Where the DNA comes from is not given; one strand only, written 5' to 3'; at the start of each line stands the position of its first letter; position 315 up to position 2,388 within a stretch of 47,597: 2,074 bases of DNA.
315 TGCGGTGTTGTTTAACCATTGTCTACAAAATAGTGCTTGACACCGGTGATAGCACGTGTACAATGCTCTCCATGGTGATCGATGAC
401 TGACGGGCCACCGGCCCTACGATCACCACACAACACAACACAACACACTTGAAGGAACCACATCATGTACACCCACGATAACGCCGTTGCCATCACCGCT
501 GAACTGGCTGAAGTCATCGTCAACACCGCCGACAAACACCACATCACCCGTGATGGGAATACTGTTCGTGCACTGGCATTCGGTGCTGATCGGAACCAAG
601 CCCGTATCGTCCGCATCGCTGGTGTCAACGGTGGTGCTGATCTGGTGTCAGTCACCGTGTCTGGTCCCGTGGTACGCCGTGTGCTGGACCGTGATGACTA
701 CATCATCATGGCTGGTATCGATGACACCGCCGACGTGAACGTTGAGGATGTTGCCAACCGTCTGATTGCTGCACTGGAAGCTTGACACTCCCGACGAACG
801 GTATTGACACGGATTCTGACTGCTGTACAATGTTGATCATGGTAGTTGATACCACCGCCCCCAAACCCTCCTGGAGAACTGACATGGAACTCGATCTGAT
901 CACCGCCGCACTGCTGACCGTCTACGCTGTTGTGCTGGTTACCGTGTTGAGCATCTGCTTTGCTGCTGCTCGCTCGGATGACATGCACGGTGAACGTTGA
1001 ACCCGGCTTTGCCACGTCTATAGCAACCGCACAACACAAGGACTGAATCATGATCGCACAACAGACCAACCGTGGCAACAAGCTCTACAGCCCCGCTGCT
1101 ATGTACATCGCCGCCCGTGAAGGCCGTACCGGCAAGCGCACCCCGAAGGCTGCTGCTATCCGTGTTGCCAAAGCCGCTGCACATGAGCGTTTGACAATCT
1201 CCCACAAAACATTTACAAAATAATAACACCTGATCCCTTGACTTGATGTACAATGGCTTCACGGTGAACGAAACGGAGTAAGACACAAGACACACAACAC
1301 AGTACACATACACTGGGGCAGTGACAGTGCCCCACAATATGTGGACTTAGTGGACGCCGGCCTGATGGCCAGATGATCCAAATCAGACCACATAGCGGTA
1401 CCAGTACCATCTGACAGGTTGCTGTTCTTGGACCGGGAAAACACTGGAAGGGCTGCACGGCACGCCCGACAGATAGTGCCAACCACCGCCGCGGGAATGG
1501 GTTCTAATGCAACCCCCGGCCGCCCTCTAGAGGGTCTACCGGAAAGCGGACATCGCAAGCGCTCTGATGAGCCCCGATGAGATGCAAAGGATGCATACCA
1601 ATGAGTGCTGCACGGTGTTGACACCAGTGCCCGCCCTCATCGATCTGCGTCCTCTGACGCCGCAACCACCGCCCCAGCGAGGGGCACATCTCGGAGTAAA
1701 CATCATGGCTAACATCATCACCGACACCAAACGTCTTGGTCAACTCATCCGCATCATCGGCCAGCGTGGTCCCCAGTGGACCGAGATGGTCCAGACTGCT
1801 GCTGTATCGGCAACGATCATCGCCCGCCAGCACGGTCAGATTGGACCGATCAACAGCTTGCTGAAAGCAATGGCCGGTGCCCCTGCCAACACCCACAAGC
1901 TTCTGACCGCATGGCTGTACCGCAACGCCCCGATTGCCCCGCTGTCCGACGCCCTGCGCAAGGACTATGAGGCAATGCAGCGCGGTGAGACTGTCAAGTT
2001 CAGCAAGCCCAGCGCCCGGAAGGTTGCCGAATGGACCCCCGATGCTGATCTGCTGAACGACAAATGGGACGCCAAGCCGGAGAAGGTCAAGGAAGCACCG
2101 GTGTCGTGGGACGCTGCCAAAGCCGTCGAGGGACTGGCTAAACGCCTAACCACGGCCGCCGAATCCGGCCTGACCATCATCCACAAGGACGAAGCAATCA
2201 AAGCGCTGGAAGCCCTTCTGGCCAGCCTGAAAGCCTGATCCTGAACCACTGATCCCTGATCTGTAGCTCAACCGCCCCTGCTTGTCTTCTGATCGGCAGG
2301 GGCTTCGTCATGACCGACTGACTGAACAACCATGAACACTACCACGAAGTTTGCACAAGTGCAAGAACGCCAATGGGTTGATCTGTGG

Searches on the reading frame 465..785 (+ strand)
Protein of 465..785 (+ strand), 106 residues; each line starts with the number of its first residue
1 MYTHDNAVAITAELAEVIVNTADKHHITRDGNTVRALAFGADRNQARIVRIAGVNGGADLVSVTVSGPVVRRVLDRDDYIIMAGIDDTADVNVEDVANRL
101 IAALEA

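Call 17: find_encoding_contigs(protein=window:465-785:+, flank=10000, max_places=10)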
Protein window:465-785:+ (106 aa): 9 contigs read that carry it; 5 places shown.
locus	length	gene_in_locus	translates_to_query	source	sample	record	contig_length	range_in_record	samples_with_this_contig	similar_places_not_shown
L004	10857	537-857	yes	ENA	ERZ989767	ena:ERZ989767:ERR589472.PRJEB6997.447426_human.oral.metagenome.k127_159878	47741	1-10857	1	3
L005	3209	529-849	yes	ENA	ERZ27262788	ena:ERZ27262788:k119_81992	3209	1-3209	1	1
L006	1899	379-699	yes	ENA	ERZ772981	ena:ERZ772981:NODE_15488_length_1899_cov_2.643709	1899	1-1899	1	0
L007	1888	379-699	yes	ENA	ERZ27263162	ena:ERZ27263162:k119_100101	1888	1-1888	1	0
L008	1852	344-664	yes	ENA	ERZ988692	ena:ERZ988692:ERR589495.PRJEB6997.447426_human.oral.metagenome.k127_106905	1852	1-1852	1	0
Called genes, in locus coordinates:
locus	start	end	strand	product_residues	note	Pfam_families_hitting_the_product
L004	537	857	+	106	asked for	-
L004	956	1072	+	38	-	-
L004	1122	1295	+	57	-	-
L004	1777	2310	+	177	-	-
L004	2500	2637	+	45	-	-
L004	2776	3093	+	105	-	-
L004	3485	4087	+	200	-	-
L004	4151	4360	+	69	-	-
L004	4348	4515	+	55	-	-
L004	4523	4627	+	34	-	-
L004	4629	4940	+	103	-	-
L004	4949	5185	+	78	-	-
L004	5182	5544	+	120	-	-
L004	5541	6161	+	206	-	-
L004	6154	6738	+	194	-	-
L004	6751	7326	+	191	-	-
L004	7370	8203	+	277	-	-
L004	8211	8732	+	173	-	-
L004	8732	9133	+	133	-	-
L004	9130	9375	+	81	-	PF19905:DUF6378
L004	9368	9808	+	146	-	-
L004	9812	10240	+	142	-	-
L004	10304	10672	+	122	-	-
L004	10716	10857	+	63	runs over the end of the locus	-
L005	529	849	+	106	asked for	-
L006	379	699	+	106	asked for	-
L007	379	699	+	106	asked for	-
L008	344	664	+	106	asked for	-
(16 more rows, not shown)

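Call 49: search_protein_families(library=phrogs, proteins=[window:465-785:+], max_evalue=0.001)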
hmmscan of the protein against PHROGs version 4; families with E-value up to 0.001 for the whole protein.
window:465-785:+ (106 aa): 0 families

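Call 62: find_related_loci(query=window:465-785:+, collection=viral_contigs, flank=10000)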
Query window:465-785:+ (106 aa) in viral_contigs; peptide patterns used: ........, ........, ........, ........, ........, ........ (x = any residue, [..] = any of these).
33 stretches matched a pattern; 3 encode a relative of the query (tblastn E <= 1e-3); 3 distinct loci.
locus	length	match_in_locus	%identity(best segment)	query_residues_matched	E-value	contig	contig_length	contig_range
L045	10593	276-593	95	1-106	6e-63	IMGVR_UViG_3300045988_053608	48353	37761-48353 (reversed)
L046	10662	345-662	96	1-106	1e-62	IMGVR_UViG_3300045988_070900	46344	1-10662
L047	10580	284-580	92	1-99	2e-57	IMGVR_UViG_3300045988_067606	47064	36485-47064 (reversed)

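Call 67: search_protein_families(library=pfam, proteins=[window:465-785:+], max_evalue=0.01)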
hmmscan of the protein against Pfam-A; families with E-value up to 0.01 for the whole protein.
window:465-785:+ (106 aa): 0 families

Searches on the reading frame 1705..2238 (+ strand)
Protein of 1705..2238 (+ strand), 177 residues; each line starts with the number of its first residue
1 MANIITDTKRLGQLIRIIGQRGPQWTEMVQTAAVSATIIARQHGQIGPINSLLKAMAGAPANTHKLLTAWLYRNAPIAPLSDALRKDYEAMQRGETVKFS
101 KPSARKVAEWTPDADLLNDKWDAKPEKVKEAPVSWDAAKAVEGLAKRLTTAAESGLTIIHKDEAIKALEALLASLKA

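Call 31: find_encoding_contigs(protein=window:1705-2238:+, flank=10000, max_places=10)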
Protein window:1705-2238:+ (177 aa): 5 contigs read that carry it; 2 places shown.
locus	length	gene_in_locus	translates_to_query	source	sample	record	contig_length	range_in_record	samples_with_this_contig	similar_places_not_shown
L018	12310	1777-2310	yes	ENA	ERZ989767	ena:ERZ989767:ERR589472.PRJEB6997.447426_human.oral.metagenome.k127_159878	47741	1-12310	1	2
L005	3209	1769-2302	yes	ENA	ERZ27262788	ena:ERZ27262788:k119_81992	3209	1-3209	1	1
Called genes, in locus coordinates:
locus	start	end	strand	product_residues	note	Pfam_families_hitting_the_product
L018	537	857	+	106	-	-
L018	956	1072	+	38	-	-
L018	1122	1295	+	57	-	-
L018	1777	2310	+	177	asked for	-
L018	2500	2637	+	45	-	-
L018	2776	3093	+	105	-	-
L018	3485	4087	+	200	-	-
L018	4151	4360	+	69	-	-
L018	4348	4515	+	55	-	-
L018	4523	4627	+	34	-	-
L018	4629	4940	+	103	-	-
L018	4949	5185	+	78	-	-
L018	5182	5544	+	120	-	-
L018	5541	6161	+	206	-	-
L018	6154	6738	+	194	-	-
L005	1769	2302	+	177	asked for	-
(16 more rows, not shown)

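Call 49: search_protein_families(library=phrogs, proteins=[window:1705-2238:+], max_evalue=0.001)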
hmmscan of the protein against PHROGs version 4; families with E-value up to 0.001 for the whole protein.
window:1705-2238:+ (177 aa): 1 family
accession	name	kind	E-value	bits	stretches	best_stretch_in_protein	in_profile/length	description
phrog_1448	-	unknown function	1e-16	62.2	1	2-175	16-177/190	-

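Call 67: search_protein_families(library=pfam, proteins=[window:1705-2238:+], max_evalue=0.01)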
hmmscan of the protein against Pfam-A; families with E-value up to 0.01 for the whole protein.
window:1705-2238:+ (177 aa): 0 families
